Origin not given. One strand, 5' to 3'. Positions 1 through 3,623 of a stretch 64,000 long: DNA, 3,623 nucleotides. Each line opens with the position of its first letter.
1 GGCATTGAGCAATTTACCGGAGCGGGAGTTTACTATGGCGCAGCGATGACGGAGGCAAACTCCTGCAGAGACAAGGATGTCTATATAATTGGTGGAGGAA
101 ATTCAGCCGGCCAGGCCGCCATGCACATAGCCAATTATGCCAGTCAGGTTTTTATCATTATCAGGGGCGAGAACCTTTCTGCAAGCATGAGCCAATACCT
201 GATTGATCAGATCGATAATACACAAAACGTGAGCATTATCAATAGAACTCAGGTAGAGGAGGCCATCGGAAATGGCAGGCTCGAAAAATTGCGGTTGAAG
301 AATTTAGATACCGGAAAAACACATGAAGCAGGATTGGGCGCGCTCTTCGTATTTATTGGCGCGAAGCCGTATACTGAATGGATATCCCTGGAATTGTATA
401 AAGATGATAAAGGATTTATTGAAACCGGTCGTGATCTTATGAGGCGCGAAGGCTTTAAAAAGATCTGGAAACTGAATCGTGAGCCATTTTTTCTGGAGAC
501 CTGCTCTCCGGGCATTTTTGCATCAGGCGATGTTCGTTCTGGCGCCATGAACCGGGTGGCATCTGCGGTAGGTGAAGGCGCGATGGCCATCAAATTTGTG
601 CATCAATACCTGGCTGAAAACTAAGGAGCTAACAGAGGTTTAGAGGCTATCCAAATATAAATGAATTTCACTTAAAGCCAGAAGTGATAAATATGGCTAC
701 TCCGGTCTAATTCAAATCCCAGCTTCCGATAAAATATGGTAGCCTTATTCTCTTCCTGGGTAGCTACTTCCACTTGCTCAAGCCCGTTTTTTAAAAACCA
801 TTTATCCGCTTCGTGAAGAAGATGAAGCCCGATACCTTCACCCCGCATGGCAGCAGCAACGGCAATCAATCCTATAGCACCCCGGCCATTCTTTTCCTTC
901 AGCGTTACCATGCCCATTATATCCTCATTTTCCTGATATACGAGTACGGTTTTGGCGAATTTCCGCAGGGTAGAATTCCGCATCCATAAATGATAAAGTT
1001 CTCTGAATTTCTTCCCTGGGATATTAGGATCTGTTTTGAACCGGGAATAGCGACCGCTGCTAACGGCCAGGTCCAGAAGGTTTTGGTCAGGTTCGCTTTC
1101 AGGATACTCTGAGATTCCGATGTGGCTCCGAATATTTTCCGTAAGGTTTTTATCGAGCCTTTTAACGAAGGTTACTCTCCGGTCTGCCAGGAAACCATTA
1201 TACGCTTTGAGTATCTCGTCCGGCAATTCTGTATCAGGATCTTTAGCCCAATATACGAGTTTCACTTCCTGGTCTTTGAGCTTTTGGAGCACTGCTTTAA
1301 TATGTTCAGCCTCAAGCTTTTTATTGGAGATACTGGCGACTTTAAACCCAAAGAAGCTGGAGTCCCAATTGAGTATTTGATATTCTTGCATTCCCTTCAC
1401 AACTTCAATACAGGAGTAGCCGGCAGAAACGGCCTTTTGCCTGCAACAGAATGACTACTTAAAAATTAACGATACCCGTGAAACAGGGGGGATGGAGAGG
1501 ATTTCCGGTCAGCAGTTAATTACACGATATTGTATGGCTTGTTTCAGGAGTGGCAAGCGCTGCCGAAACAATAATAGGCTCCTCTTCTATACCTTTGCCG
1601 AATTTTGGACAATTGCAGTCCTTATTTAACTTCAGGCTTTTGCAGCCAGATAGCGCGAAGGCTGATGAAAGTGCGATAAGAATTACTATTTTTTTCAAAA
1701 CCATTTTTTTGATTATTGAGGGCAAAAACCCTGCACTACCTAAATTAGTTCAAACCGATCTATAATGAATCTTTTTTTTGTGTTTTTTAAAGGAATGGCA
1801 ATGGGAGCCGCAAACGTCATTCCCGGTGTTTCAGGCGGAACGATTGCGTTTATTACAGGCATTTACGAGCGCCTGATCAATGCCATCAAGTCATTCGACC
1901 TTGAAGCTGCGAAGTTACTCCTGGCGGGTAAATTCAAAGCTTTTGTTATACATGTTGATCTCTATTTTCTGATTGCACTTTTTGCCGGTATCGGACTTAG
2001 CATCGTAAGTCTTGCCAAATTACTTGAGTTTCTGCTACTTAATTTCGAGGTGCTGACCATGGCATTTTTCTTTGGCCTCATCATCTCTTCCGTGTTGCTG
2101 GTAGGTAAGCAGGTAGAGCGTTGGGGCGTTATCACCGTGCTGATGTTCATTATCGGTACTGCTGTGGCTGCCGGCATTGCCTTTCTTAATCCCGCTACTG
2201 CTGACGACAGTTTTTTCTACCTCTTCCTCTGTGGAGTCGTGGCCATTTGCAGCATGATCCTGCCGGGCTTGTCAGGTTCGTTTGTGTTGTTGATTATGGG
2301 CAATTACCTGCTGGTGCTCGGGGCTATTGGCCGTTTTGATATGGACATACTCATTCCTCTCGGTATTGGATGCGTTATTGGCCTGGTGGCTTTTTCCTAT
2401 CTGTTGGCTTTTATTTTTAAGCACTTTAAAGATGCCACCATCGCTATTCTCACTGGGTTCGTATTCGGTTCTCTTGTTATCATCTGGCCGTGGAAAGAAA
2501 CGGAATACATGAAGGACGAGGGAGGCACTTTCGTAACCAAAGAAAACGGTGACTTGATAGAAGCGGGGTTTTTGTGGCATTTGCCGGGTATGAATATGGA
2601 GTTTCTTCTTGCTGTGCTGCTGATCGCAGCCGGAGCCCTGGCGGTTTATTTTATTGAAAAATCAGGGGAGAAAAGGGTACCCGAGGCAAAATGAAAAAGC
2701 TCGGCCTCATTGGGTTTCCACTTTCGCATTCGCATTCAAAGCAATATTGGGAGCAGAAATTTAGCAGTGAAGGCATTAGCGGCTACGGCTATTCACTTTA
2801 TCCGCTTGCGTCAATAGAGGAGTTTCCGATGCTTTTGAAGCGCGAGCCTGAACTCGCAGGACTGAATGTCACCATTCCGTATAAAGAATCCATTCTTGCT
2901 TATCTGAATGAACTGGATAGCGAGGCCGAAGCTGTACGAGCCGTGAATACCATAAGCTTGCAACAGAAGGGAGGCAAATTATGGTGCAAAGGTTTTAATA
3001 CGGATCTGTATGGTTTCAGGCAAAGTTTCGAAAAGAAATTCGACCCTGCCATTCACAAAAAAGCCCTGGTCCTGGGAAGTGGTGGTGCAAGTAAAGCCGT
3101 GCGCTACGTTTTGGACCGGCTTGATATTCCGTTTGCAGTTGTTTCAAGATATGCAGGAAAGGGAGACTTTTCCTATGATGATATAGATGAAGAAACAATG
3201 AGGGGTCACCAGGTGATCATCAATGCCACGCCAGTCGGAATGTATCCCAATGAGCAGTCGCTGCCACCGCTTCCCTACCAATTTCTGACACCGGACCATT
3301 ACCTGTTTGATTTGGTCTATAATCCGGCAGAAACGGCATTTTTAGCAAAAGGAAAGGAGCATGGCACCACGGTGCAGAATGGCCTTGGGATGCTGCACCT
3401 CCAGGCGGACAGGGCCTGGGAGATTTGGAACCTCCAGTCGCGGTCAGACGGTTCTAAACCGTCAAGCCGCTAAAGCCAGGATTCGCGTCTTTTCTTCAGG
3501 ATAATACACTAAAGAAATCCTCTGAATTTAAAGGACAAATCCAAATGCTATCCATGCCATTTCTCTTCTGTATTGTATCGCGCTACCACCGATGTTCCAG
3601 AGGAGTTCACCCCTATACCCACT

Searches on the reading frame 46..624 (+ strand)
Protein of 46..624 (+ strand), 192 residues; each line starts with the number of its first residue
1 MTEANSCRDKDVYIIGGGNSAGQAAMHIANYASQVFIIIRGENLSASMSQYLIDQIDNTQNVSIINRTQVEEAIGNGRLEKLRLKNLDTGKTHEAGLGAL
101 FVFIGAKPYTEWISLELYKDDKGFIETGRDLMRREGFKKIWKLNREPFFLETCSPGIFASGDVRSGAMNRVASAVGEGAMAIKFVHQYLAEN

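Call 21: search_protein_families(library=pfam, proteins=[window:46-624:+], max_evalue=0.0001)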
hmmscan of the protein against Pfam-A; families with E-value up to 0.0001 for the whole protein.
window:46-624:+ (192 aa): 3 families
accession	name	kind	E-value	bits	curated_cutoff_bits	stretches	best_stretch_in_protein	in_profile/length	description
PF07992.20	Pyr_redox_2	-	2.8e-15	56.9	26.1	1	10-178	143-291/291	Pyridine nucleotide-disulphide oxidoreductase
PF00070.33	Pyr_redox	-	3.2e-08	34.4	22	1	12-85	2-80/82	Pyridine nucleotide-disulphide oxidoreductase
PF13738.12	Pyr_redox_3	-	1.2e-07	31.8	30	1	3-73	158-238/305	Pyridine nucleotide-disulphide oxidoreductase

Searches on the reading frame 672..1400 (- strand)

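Call 21: search_protein_families(library=pfam, proteins=[window:672-1400:-], max_evalue=0.0001)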
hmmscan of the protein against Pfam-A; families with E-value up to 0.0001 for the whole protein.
window:672-1400:- (242 aa): 4 families
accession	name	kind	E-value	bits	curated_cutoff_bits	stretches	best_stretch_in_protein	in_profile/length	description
PF00583.31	Acetyltransf_1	-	7.4e-14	52.5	20.7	1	139-229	27-116/116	Acetyltransferase (GNAT) family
PF13508.13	Acetyltransf_7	-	8e-13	49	27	1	151-230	4-83/84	Acetyltransferase (GNAT) domain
PF13673.13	Acetyltransf_10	-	1.5e-11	44.8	23.6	1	148-231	29-109/128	Acetyltransferase (GNAT) domain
PF08445.16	FR47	-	5.2e-05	23.6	22.1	0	164-233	12-81/86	FR47-like protein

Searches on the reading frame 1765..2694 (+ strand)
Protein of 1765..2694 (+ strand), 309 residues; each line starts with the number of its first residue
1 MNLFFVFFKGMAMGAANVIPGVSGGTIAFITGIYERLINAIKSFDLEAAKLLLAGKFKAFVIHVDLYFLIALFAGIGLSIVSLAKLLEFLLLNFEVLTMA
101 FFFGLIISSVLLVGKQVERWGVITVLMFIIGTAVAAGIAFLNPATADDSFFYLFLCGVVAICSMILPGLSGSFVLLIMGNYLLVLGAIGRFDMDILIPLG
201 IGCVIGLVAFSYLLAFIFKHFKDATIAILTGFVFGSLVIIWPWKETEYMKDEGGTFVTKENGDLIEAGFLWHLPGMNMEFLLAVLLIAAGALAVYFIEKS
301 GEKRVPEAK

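Call 21: search_protein_families(library=pfam, proteins=[window:1765-2694:+], max_evalue=0.0001)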
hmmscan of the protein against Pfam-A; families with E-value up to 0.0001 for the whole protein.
window:1765-2694:+ (309 aa): 1 family
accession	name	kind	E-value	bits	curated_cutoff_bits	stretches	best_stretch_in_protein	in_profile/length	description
PF04018.18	VCA0040-like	-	8.9e-85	284.6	26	1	13-251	1-240/246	Undecaprenyl phosphate translocase-like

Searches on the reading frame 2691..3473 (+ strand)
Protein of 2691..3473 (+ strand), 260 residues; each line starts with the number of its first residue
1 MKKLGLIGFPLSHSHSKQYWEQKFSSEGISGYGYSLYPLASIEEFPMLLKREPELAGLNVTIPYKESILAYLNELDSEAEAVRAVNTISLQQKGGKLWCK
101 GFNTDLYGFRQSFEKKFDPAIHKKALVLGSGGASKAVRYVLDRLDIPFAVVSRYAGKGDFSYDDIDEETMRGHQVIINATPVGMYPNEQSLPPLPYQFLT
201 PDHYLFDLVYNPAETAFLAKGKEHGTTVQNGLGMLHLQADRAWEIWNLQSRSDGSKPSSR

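Call 21: search_protein_families(library=pfam, proteins=[window:2691-3473:+], max_evalue=0.0001)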
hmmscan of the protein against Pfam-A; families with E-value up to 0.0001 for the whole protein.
window:2691-3473:+ (260 aa): 1 family
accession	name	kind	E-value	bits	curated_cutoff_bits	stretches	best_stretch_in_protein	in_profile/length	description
PF08501.16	Shikimate_dh_N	-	5.6e-17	62.2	27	1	6-88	1-83/83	Shikimate dehydrogenase substrate binding domain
